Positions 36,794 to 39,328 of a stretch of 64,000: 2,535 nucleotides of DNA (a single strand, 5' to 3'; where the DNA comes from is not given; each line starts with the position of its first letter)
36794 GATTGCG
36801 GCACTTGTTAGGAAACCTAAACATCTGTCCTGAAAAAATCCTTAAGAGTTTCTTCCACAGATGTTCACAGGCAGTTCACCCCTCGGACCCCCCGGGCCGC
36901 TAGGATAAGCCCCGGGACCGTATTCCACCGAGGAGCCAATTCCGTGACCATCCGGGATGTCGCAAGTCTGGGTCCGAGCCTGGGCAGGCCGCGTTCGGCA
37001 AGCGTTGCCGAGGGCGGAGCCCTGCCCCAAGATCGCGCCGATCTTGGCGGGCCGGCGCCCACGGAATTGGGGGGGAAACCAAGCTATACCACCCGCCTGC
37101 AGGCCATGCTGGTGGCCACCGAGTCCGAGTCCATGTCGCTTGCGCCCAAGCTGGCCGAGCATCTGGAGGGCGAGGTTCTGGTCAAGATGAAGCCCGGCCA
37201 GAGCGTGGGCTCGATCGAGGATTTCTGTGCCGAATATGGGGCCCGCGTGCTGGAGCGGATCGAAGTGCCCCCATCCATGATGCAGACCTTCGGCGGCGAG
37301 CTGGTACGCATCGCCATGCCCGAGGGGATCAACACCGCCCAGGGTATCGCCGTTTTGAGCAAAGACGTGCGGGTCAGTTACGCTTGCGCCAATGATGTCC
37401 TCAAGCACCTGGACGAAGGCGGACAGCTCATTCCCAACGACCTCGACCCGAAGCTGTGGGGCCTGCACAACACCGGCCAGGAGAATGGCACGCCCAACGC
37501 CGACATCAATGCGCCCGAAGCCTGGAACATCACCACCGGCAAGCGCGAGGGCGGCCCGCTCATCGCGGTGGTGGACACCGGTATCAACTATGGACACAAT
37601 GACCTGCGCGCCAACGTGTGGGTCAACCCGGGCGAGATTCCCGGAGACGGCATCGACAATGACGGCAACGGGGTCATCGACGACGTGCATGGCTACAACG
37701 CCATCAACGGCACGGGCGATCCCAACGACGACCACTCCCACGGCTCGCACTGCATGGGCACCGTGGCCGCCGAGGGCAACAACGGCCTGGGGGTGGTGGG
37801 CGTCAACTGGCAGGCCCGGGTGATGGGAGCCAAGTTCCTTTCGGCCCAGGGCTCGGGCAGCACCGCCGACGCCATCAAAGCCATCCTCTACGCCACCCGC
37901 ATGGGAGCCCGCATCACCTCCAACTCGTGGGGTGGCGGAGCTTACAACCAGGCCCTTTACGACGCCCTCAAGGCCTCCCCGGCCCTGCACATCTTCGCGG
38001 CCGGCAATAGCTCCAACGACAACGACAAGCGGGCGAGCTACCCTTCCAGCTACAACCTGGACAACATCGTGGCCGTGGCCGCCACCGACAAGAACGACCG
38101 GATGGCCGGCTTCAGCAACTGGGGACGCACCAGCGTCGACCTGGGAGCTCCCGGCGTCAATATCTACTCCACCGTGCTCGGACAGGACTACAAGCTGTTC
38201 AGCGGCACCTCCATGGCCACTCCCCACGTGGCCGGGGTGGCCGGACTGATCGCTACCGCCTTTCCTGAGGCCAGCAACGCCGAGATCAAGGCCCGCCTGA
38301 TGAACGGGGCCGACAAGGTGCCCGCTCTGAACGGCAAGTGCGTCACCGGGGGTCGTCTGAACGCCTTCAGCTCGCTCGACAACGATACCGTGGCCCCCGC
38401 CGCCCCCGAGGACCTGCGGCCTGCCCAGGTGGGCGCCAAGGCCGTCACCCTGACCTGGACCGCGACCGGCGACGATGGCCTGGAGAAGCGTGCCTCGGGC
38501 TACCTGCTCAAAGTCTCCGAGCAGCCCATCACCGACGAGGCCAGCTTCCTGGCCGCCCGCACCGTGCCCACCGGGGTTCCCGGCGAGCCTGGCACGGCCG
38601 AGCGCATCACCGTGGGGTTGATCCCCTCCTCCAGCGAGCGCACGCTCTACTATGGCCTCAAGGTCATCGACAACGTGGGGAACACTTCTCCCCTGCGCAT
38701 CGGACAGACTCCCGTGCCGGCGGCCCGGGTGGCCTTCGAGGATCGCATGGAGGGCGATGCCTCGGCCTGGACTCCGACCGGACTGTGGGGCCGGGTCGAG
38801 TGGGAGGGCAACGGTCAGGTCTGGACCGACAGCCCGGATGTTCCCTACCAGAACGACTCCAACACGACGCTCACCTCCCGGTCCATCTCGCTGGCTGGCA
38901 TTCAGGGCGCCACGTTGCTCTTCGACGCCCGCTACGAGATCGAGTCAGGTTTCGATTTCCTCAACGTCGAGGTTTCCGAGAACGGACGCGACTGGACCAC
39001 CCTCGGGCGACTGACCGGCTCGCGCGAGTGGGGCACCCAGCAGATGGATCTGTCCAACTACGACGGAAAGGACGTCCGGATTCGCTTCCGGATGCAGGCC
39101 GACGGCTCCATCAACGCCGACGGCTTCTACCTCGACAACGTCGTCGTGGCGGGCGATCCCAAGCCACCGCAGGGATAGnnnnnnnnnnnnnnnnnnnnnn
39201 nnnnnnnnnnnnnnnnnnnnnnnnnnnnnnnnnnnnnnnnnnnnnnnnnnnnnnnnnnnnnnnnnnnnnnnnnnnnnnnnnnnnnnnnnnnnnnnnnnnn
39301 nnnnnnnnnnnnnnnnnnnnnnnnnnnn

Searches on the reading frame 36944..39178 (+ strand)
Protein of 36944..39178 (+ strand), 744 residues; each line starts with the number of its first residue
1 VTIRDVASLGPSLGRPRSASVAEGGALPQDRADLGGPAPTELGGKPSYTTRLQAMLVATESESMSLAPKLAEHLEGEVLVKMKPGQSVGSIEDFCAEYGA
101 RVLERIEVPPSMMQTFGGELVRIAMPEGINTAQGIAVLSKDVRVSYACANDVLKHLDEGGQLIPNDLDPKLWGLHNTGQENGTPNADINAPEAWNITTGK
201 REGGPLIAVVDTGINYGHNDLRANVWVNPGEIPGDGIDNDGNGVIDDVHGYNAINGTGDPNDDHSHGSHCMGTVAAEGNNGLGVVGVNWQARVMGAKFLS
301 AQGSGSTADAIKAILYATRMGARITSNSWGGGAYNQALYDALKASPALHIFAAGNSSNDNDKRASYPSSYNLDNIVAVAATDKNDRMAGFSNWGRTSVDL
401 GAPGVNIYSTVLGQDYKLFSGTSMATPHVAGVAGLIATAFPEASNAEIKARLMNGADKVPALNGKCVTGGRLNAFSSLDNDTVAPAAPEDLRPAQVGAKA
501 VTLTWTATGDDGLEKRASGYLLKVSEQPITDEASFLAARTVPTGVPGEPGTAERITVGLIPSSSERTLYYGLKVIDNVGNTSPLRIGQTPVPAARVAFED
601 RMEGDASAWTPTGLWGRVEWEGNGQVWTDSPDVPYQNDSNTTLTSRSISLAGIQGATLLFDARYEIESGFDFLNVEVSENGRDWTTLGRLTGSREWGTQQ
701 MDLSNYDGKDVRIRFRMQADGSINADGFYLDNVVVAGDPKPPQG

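Call 6: search_protein_families(library=pfam, proteins=[window:36944-39178:+])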
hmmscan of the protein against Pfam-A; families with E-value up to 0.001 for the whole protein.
window:36944-39178:+ (744 aa): 3 families
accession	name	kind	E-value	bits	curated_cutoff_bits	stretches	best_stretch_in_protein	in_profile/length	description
PF00082.27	Peptidase_S8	-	1.4e-53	182.6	21.8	1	204-461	3-280/288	Subtilase family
PF20773.4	InhA-like_MAM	-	2.5e-15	56.9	26.9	1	637-736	47-163/191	Immune inhibitor A-like, MAM domain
PF22148.1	Fervidolysin_NPro-like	-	0.00076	20.3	21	0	71-148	13-79/81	Fervidolysin N-terminal prodomain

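Call 9: find_related_loci(query=window:36944-39178:+, collection=genome_contigs, flank=10000)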
Query window:36944-39178:+ (744 aa) in genome_contigs; peptide patterns used: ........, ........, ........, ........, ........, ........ (x = any residue, [..] = any of these).
441 stretches matched a pattern; 402 encode a relative of the query (tblastn E <= 1e-3); the best 80 are kept; 80 distinct loci.
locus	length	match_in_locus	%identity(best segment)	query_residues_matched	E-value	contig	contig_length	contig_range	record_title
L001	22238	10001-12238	95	1-744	0e+0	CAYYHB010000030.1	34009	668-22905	MAG TPA_asm: uncultured Burkholderiales bacterium isolate SRP329715_co1_347 genome assembly, contig: NODE_1748_length_34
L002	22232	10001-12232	95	1-744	0e+0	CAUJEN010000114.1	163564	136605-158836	MAG: Candidatus Eremiobacteraeota bacterium isolate KLAP168 genome assembly, contig: KLAP168_132376, whole genome shotgu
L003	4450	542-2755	95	1-737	0e+0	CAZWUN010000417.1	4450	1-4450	MAG TPA_asm: uncultured Burkholderiales bacterium isolate SRP329715_co1_362 genome assembly, contig: NODE_30989_length_4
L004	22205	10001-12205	79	1-741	0e+0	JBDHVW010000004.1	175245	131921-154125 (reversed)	MAG: Vulcanimicrobiota bacterium isolate AS-MICRO-3CA.307 NODE_207_length_175245_cov_5.244512, whole genome shotgun sequ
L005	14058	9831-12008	45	31-739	0e+0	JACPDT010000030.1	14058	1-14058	MAG: Armatimonadetes bacterium isolate NC_groundwater_316_Ag_B-0.1um_55_8 GD18-4_B1_scaffold_108379, whole genome shotgu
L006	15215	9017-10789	53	1-585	0e+0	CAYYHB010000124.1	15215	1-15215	MAG TPA_asm: uncultured Burkholderiales bacterium isolate SRP329715_co1_347 genome assembly, contig: NODE_5904_length_15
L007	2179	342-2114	52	1-585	0e+0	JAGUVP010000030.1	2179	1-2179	MAG: Candidatus Bipolaricaulis sp. isolate DeMMO5_16 c_000000019847, whole genome shotgun sequence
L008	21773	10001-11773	52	1-585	0e+0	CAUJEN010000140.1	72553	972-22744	MAG: Candidatus Eremiobacteraeota bacterium isolate KLAP168 genome assembly, contig: KLAP168_581720, whole genome shotgu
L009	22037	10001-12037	43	63-737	1e-170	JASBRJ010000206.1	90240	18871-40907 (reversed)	MAG: bacterium isolate BWSM_10 k141_380739, whole genome shotgun sequence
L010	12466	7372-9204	49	2-593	1e-166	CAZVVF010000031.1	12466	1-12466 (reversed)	MAG TPA_asm: uncultured Burkholderiales bacterium isolate SRP118108_co5_471 genome assembly, contig: NODE_5306_length_12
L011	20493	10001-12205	41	52-735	2e-145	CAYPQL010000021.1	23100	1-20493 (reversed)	MAG TPA_asm: uncultured Candidatus Saccharibacteria bacterium isolate SRP256446_co1_206 genome assembly, contig: NODE_59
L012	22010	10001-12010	42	72-735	2e-133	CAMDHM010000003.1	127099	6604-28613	MAG: Pseudobacteriovorax antillogorgiicola isolate MsH-01oct19-222 genome assembly, contig: MsH-01oct19-C161, whole geno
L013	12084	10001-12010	41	72-735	2e-131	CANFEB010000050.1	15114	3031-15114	MAG: Oligoflexales bacterium isolate CH-Jul18-22 genome assembly, contig: CH-Jul18-C5980, whole genome shotgun sequence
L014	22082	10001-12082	41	54-735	2e-130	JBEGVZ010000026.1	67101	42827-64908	MAG: Pseudomonadota bacterium isolate riogrande_2019_sw_WHONDRS-S19S_0066_B_bin.54 scaffold_461142, whole genome shotgun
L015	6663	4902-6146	53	76-478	6e-128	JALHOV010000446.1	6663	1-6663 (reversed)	MAG: Vulcanimicrobiota bacterium isolate bin.189_sub c_000000038185, whole genome shotgun sequence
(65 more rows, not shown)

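Call 67: search_protein_families(library=pfam, proteins=[L004:14801-15769:+, L001:1035-1883:+], max_evalue=0.001)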
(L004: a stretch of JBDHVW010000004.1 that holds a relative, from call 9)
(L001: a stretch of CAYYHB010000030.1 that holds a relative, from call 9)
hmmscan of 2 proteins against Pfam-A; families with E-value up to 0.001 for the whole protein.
L004:14801-15769:+ (322 aa): 4 families
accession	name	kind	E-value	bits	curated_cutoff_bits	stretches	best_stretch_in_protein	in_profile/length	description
PF07676.18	PD40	-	3.4e-38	129.2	20.9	3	237-265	10-38/38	WD40-like Beta Propeller Repeat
PF00930.27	DPPIV_N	-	9.6e-12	44.7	22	0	242-315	49-135/354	Dipeptidyl peptidase IV (DPP IV) N-terminal region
PF25174.1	Beta-prop_THOC3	-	1e-07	31.7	305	1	105-297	10-188/272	THOC3 beta-propeller domain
PF00400.38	WD40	-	0.0008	20.3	27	0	242-255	18-30/39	WD domain, G-beta repeat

L001:1035-1883:+ (282 aa): 0 families
